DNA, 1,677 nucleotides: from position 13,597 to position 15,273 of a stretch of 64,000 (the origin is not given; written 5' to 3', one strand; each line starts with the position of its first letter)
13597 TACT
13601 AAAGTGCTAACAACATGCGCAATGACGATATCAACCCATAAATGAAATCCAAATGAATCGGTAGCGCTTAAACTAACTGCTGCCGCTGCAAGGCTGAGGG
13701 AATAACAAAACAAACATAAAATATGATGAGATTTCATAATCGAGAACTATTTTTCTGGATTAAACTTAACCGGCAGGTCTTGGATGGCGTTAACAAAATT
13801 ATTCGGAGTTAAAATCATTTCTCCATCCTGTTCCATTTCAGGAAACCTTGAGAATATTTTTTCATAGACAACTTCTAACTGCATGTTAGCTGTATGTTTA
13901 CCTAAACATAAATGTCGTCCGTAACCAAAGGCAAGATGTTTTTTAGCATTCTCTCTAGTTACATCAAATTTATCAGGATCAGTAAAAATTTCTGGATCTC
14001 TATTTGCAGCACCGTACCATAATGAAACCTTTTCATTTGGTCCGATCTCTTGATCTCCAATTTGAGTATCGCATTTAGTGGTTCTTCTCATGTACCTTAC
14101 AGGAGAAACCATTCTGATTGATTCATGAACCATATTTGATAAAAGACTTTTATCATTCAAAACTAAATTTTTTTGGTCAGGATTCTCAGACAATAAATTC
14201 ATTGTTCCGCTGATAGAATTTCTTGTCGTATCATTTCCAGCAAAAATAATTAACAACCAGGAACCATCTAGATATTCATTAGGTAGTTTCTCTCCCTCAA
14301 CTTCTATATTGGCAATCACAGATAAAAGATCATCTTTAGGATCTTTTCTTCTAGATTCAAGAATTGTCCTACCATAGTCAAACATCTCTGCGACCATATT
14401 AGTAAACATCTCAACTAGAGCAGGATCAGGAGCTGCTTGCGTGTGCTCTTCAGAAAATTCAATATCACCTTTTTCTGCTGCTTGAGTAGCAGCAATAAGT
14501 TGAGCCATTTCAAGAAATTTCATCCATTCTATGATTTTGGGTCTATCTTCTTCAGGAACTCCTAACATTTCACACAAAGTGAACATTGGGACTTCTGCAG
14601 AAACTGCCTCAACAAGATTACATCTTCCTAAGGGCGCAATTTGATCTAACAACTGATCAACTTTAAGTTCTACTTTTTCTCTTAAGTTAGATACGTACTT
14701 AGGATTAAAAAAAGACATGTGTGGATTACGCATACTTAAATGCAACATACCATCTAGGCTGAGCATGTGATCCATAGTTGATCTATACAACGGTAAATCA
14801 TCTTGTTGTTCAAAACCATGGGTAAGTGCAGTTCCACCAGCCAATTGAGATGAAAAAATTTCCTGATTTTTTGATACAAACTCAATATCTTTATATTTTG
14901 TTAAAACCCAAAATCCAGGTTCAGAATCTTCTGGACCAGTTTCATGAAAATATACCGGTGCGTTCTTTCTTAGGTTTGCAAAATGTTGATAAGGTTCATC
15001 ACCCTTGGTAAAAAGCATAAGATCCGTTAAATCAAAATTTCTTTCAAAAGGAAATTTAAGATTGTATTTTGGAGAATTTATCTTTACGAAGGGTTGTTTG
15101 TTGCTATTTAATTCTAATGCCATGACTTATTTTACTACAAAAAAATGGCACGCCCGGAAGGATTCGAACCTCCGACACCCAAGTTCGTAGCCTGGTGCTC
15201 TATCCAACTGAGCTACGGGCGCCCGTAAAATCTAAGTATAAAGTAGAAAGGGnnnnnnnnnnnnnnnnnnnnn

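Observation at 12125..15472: CYP153-like P450 without redox partners, in an operon with two steroid-5-alpha-reductase-fold membrane proteins directly behind csrA and tRNA-Arg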

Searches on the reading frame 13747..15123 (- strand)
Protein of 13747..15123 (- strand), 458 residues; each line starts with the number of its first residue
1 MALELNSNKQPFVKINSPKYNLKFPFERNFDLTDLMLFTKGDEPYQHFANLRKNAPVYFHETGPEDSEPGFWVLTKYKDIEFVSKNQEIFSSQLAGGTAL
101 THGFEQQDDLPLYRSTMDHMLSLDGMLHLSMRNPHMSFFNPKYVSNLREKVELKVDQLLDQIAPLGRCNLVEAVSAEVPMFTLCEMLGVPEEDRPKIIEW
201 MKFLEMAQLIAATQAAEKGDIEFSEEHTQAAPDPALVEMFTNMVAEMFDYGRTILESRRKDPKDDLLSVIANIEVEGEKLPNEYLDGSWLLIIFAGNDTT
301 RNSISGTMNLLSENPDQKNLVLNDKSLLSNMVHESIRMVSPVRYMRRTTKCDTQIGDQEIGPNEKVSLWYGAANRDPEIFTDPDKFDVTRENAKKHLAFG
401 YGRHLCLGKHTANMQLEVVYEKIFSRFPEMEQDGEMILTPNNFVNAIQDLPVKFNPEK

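Call 4: search_protein_families(library=pfam, proteins=[window:13747-15123:-], max_evalue=0.01)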
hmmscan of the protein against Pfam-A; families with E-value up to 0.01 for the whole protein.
window:13747-15123:- (458 aa): 1 family
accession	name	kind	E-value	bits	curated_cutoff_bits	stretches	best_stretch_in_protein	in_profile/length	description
PF00067.27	p450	-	1.6e-26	93.6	22.8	1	41-440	19-445/462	Cytochrome P450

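Call 5: search_protein_families(library=ncbifam, proteins=[window:13747-15123:-], max_evalue=0.01)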
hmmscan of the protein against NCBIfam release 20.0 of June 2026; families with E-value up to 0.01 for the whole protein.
window:13747-15123:- (458 aa): 9 families
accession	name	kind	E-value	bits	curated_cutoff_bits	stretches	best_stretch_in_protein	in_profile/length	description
TIGR04538.1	P450_cycloAA_1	subfamily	2.7e-47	161.5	500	1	42-430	9-369/395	cytochrome P450, cyclodipeptide synthase-associated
NF041802.1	P450_SolI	exception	3.5e-46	157.5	850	1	47-452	35-420/424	solanimycin biosynthesis cytochrome P450 SolI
NF041177.1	Cyp119_Thmprot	equivalog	3.8e-43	147.7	680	1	45-454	2-366/368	cytochrome P450 Cyp119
NF045816.1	PentlenlactSyn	equivalog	2.5e-39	135.1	700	2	241-431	178-370/396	pentalenolactone synthase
TIGR04458.1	CYP450_TxtE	equivalog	4.1e-37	127.8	500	1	43-453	12-401/403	4-nitrotryptophan synthase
TIGR04515.1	P450_rel_GT_act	subfamily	6.5e-29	101.5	343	1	144-436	116-368/386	P450-derived glycosyltransferase activator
NF050147.1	aminopyruv_ApyO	equivalog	4.5e-15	55.2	525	1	120-427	80-393/444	RiPP biosynthesis cytochrome P450 ApyO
NF051859.1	AlbFlvMonOxTrpSyn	equivalog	1.4e-08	33.8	700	1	239-427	211-427/457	bifunctional albaflavenone monooxygenase/terpene synthase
NF045812.1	PentlenOxigase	equivalog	4e-05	22.7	800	1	323-427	297-409/444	pentalenene oxygenase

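Call 6: search_solved_structures(query=window:13747-15123:-, max_evalue=1e-10, show_alignments=2)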
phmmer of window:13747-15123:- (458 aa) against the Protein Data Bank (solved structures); distinct sequences matched with E-value up to 1e-10: 400 (the best 60 are shown).
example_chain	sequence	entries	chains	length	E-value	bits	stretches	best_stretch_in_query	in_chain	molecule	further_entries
8vxi_A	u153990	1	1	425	1.2e-81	278.1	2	243-457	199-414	CYP125MRCA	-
8vxg_A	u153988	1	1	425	1.7e-80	274.3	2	243-457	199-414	CYP125MRCA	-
6hqg_A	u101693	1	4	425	1.9e-57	198.3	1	34-453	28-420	Cytochrome P450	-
8eul_A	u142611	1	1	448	2.3e-56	194.7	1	47-455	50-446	Cytochrome P450-terp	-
1cpt_A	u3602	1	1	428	5.9e-56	193.4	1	47-455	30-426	CYTOCHROME P450-TERP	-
8euh_A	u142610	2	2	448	7e-56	193.2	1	47-455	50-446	Cytochrome P450-terp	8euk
5li6_A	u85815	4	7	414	8.3e-55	189.6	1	30-431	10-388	Putative cytochrome P450 126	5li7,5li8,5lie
3rwl_A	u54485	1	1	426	8.9e-54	186.2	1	228-451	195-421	Cytochrome P450 alkane hydroxylase 1 CYP153A7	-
7smz_A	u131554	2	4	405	1.4e-53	185.6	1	116-457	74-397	Cytochrome P450 142A3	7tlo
8fjo_A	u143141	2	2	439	1e-52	182.8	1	46-454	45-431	Cytochrome P450 124A1, Cyp124A1 | Cytochrome P450 124A1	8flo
6cvc_A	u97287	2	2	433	1.2e-52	182.6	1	46-454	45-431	Cytochrome P450 124A1, Cyp124A1 | Cytochrome P450 124A1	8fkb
8gdi_A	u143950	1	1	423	1.4e-52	182.2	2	244-454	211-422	Cytochrome P450 124A1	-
6hqw_A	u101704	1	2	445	2e-52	181.8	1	47-454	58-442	Cytochrome P450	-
2xkr_A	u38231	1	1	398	2.2e-52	181.6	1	117-457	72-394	PUTATIVE CYTOCHROME P450 142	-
7p5t_A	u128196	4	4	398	2.2e-52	181.6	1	117-457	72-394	Steroid C26-monooxygenase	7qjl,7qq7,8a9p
7sh5_A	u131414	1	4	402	3e-52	181.2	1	116-457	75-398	Cytochrome P450 142A3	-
5fyf_A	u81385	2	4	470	4.2e-52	180.7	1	28-457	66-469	CYTOCHROME P450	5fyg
6bld_A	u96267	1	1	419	1.3e-51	179.1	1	42-454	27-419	Cytochrome P450 268A2 Cyp268A2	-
9kki_A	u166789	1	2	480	1.5e-51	178.9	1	28-457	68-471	Cytochrome P450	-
8hgd_B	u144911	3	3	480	1.6e-51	178.8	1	28-457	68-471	Cytochrome P450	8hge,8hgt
2wm4_A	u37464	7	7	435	1.7e-51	178.7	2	238-454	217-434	PUTATIVE CYTOCHROME P450 124 | Methyl-branched lipid omega-hydroxylase | CYP124 in complex with inhibitor carbethoxyhexyl imidazole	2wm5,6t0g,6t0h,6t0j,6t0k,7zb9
9uy0_A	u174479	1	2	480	2.1e-51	178.4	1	28-457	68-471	Cytochrome P450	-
9ixl_B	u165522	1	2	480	5.5e-51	177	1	28-457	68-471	Cytochrome P450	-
2yoo_A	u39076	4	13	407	1.1e-50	176.1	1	115-457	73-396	P450 HEME-THIOLATE PROTEIN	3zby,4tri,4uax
2x5l_A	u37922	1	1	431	1.2e-49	172.7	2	244-434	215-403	PUTATIVE CYTOCHROME P450 125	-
3tkt_A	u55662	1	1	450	1.9e-49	172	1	46-454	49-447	Cytochrome P450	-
2xc3_A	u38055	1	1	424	3.1e-49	171.3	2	244-434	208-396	PUTATIVE CYTOCHROME P450 125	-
2xn8_A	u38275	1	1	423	3.1e-49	171.3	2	244-434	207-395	PUTATIVE CYTOCHROME P450 125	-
3ivy_A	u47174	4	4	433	3.3e-49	171.2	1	28-434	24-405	Cytochrome P450 CYP125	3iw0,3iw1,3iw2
2x5w_A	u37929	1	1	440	3.5e-49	171.1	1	28-434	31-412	PUTATIVE CYTOCHROME P450 125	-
8b2p_A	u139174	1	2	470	9.4e-49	169.7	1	30-455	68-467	Cytochrome P450 alkane hydroxylase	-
5dqn_A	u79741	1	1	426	3.2e-48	167.9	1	29-451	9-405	Cytochrome P450 CYP125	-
4apy_A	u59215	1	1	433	3.9e-48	167.7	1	29-451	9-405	P450 HEME-THIOLATE PROTEIN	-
7ant_A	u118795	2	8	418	1e-47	166.2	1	29-455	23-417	Cytochrome P450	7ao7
6hqd_A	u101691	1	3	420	1.1e-47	166.1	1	31-454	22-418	Cytochrome P450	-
9vfd_A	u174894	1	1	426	1.1e-47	166.1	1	31-454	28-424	Cytochrome P450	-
4l0e_A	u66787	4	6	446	1.9e-47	165.4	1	30-457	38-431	P450 monooxygenase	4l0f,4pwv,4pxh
9vgm_A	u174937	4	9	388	1.9e-42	148.9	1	66-441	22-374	Cytochrome P450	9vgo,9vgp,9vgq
9vgn_A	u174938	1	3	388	2.3e-41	145.3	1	66-441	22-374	Cytochrome P450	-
5l90_A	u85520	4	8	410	2.7e-41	145.1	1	44-455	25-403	Cytochrome P450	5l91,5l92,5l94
5ofq_A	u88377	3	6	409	3e-41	144.9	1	44-428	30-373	Cytochrome P450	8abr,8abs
7wex_A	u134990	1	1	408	5.5e-41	144.1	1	230-431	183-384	Cytochrome P450 hydroxylase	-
6kbh_A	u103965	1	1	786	9.8e-41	143.2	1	67-456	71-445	Cytochrome P450 monooxygenase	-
4e2p_A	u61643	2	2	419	4.7e-40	141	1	119-451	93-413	Cytochrome P450 107B1 (P450CVIIB1)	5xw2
8fz8_A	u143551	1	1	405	1.1e-39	139.7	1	42-431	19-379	Cytochrome P450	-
4yzr_A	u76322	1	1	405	1.3e-39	139.5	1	240-454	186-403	Polyketide biosynthesis cytochrome P450 PksS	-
6gmf_A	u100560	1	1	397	1.7e-39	139.2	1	43-453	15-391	Putative cytochrome P450 hydroxylase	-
2wgy_A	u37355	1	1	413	2e-39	139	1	243-445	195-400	CYTOCHROME P450 130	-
3ejb_B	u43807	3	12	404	2.7e-39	138.5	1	43-455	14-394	Biotin biosynthesis cytochrome P450-like enzyme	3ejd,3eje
8rtv_A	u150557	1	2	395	3.5e-39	138.1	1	245-452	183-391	Cytochrome P450-family protein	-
2uuq_A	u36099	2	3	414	6.8e-39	137.2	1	43-445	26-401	CYTOCHROME P450 130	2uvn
2wh8_A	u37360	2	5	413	6.9e-39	137.2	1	243-445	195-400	PUTATIVE CYTOCHROME P450 130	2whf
8hg9_A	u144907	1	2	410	1e-37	133.3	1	44-432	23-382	cytochrome P450 steroid hydroxylase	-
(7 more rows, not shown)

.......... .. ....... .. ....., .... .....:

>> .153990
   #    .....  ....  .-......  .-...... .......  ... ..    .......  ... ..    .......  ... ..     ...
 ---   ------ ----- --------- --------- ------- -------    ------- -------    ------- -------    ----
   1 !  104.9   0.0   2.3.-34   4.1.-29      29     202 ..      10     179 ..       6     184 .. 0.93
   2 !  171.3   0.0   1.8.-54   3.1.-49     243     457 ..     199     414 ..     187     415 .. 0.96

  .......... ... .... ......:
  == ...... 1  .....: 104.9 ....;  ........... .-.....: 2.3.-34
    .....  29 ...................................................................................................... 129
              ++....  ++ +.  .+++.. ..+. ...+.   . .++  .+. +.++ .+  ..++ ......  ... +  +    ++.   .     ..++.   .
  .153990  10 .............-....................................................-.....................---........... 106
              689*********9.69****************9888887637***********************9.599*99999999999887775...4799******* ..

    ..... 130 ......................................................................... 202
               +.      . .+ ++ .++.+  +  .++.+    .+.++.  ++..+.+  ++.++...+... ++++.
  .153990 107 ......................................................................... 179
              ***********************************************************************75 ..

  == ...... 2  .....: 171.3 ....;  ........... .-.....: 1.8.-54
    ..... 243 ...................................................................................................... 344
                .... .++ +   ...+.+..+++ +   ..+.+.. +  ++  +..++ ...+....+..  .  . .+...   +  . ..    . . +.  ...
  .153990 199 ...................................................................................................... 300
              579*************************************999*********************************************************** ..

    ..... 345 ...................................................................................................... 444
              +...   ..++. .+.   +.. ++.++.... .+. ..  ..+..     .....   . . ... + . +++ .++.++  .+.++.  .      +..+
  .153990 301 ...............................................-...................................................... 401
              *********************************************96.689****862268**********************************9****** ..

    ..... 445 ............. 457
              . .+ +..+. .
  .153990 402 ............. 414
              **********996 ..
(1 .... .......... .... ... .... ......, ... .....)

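Call 11: find_homologous_proteins(query=window:13747-15123:-, max_evalue=1e-20)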
Query window:13747-15123:- (458 aa): 6192 proteins with E <= 1e-20 among 8000 candidates; the best 120 are listed.
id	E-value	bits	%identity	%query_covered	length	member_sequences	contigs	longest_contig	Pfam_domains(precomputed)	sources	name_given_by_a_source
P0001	0.0e+0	1041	99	100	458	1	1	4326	PF00067.28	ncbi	-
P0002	0.0e+0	1041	99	100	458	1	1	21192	PF00067.28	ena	-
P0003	0.0e+0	1040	98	100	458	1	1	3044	PF00067.28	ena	-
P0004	0.0e+0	1040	98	100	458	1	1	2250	PF00067.28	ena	-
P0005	0.0e+0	1040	98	100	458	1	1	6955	PF00067.28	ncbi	-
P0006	0.0e+0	1040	99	100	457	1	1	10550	PF00067.28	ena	-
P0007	0.0e+0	1039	98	100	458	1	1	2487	PF00067.28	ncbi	-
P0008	0.0e+0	1039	98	100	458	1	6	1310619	PF00067.28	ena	-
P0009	0.0e+0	1039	98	100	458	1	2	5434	PF00067.28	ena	-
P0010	0.0e+0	1038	98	100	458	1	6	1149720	PF00067.28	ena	-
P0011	0.0e+0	1038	98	100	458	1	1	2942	PF00067.28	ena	-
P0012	0.0e+0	1038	98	100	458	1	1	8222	PF00067.28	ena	-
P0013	0.0e+0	1038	98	100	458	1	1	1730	PF00067.28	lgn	-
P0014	0.0e+0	1038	98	100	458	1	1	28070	PF00067.28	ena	-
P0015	0.0e+0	1038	98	100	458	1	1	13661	PF00067.28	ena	-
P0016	0.0e+0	1037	98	100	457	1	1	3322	PF00067.28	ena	-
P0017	0.0e+0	1037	98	100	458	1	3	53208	PF00067.28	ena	-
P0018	0.0e+0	1037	98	100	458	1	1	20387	PF00067.28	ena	-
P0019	0.0e+0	1037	98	100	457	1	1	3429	PF00067.28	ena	-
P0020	0.0e+0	1037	98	100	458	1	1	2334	PF00067.28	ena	-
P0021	0.0e+0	1037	98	100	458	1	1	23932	PF00067.28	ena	-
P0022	0.0e+0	1037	98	100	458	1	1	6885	PF00067.28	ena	-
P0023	0.0e+0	1037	98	100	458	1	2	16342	PF00067.28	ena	-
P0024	0.0e+0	1037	98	100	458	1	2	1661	PF00067.28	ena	-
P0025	0.0e+0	1037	98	100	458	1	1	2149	PF00067.28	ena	-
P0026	0.0e+0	1036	98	100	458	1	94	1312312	PF00067.28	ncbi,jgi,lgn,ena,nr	ncbi:cytochrome P450 [SAR86 cluster bacterium]|jgi:cytochrome P450|nr:cytochrome P450 [SAR86 cluster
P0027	0.0e+0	1036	98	100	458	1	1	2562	PF00067.28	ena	-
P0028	0.0e+0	1036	98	100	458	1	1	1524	PF00067.28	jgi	-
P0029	0.0e+0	1036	98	100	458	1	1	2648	PF00067.28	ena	-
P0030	0.0e+0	1036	98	100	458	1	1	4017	PF00067.28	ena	-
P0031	0.0e+0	1036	98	100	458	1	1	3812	PF00067.28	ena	-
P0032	0.0e+0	1035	98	100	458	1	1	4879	PF00067.28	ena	-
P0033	0.0e+0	1035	98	100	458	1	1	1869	PF00067.28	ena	-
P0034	0.0e+0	1035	98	100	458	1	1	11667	PF00067.28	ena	-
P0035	0.0e+0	1035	98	100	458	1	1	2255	PF00067.28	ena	-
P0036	0.0e+0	1035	98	100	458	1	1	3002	PF00067.28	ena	-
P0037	0.0e+0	1035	98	100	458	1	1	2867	PF00067.28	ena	-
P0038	0.0e+0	1035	98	100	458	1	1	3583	PF00067.28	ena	-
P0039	0.0e+0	1035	98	100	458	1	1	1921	PF00067.28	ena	-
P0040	0.0e+0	1035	98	100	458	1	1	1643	PF00067.28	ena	-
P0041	0.0e+0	1035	98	100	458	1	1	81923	PF00067.28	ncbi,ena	-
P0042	0.0e+0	1035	98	100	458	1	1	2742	PF00067.28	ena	-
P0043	0.0e+0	1035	98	100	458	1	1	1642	PF00067.28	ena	-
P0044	0.0e+0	1035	98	100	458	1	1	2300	PF00067.28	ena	-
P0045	0.0e+0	1035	98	100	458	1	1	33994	PF00067.28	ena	-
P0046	0.0e+0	1034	98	100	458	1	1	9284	PF00067.28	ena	-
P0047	0.0e+0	1034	98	100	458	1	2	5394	PF00067.28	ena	-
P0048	0.0e+0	1034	98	100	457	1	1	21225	PF00067.28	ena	-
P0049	0.0e+0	1034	98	100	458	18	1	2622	PF00067.28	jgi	jgi:cytochrome P450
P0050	0.0e+0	1034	98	100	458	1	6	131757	PF00067.28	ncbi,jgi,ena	jgi:hypothetical protein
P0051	0.0e+0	1034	98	100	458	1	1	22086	PF00067.28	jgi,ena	-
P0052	0.0e+0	1034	98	100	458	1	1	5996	PF00067.28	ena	-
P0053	0.0e+0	1034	98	100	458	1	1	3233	PF00067.28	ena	-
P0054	0.0e+0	1034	98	100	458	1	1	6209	PF00067.28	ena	-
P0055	0.0e+0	1034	98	100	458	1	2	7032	PF00067.28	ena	-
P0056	0.0e+0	1034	98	100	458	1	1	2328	PF00067.28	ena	-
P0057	0.0e+0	1034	98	100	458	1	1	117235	PF00067.28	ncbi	-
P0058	0.0e+0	1034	98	100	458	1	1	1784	PF00067.28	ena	-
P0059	0.0e+0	1034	98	100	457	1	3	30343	PF00067.28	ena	-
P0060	0.0e+0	1034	98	100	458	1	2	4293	PF00067.28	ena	-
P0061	0.0e+0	1034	98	100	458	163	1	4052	PF00067.28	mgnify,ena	mgnify:FL=1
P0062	0.0e+0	1033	98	100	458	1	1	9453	PF00067.28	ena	-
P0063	0.0e+0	1033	98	100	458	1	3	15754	PF00067.28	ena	-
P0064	0.0e+0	1033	98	100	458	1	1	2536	PF00067.28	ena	-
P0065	0.0e+0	1033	98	100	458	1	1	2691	PF00067.28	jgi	-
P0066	0.0e+0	1033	98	100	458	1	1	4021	PF00067.28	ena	-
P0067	0.0e+0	1033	98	100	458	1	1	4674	PF00067.28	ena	-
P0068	0.0e+0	1033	98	100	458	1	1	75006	PF00067.28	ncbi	-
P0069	0.0e+0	1033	98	100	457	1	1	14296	PF00067.28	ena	-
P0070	0.0e+0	1033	98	100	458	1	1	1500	PF00067.28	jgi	jgi:cytochrome P450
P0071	0.0e+0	1033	98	100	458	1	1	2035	PF00067.28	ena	-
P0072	0.0e+0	1033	98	100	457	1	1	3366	PF00067.28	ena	-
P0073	0.0e+0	1033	98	100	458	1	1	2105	PF00067.28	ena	-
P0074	0.0e+0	1033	98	100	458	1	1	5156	PF00067.28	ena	-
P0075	0.0e+0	1033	98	100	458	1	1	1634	PF00067.28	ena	-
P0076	0.0e+0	1033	98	100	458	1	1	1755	PF00067.28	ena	-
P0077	0.0e+0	1033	98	100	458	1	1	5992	PF00067.28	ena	-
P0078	0.0e+0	1032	98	100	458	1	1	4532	PF00067.28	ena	-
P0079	0.0e+0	1032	98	100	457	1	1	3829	PF00067.28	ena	-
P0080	0.0e+0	1032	98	100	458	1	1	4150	PF00067.28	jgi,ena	-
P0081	0.0e+0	1032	98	100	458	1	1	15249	PF00067.28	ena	-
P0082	0.0e+0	1032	98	100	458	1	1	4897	PF00067.28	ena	-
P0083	0.0e+0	1032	98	100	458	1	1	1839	PF00067.28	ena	-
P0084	0.0e+0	1032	98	100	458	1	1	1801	PF00067.28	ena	-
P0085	0.0e+0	1032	98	100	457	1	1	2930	PF00067.28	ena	-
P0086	0.0e+0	1032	98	100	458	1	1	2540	PF00067.28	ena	-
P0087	0.0e+0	1032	98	100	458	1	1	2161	PF00067.28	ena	-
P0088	0.0e+0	1032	98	100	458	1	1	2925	PF00067.28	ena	-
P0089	0.0e+0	1032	98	100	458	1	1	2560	PF00067.28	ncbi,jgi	-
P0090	0.0e+0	1032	98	100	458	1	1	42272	PF00067.28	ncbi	-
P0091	0.0e+0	1032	98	100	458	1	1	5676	PF00067.28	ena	-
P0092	0.0e+0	1032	98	100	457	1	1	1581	PF00067.28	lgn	-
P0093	0.0e+0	1031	98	100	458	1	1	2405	PF00067.28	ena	-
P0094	0.0e+0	1031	98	100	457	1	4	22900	PF00067.28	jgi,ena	-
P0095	0.0e+0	1031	98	100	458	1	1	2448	PF00067.28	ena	-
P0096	0.0e+0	1031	98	100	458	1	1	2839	PF00067.28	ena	-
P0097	0.0e+0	1031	98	100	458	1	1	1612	PF00067.28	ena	-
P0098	0.0e+0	1031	98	99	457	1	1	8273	PF00067.28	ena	-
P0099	0.0e+0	1031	98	100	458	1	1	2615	PF00067.28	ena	-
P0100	0.0e+0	1031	98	100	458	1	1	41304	PF00067.28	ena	-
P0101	0.0e+0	1031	98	100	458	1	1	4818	PF00067.28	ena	-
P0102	0.0e+0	1031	98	100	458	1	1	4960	PF00067.28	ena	-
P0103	0.0e+0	1031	98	100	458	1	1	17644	PF00067.28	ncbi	-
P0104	0.0e+0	1031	98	100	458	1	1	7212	PF00067.28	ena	-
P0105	0.0e+0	1030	98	100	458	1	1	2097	PF00067.28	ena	-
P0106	0.0e+0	1030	98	100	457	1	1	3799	PF00067.28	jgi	-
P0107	0.0e+0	1030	98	100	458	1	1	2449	PF00067.28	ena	-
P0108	0.0e+0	1030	98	100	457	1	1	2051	PF00067.28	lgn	-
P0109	0.0e+0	1030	97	100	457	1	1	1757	PF00067.28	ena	-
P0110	0.0e+0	1030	98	100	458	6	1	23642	PF00067.28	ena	-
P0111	0.0e+0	1030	97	100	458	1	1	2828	PF00067.28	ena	-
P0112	0.0e+0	1029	98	100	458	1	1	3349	PF00067.28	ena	-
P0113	0.0e+0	1029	98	100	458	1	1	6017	PF00067.28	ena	-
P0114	0.0e+0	1029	98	100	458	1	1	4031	PF00067.28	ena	-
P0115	0.0e+0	1029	98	100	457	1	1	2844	PF00067.28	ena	-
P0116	0.0e+0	1029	98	100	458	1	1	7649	PF00067.28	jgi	-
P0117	0.0e+0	1029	98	100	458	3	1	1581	PF00067.28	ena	-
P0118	0.0e+0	1029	98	100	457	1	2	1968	PF00067.28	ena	-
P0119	0.0e+0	1028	97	100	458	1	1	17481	PF00067.28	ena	-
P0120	0.0e+0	1028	98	100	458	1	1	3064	PF00067.28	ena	-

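Call 19: search_protein_representatives(protein=window:13747-15123:-)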
Query: 458 residues. Proteins with E-value up to 0.001 (for the whole library): 39419; up to 1e-10: 21852; up to 1e-30: 3279. The best 150 are listed.
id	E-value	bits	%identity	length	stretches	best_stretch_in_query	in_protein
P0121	4.8e-151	520.0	54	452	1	13-454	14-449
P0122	6.1e-111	387.9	46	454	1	18-453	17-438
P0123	5.5e-94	332.0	42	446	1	18-455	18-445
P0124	1.3e-91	324.1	43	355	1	108-455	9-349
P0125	7.4e-91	321.7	40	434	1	12-452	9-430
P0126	5.3e-87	309.0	55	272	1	175-453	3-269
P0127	4.3e-82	292.8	39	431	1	27-457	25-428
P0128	5.8e-82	292.4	33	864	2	29-456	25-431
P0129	1.8e-78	280.8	43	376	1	30-376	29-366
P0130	1.8e-76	274.2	38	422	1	25-458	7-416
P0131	9.4e-76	271.9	37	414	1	31-450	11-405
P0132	3.1e-72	260.3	37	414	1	30-456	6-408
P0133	3.3e-72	260.2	39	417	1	30-457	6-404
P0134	4.3e-71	256.5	37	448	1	29-457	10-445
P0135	5.9e-71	256.1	53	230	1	136-366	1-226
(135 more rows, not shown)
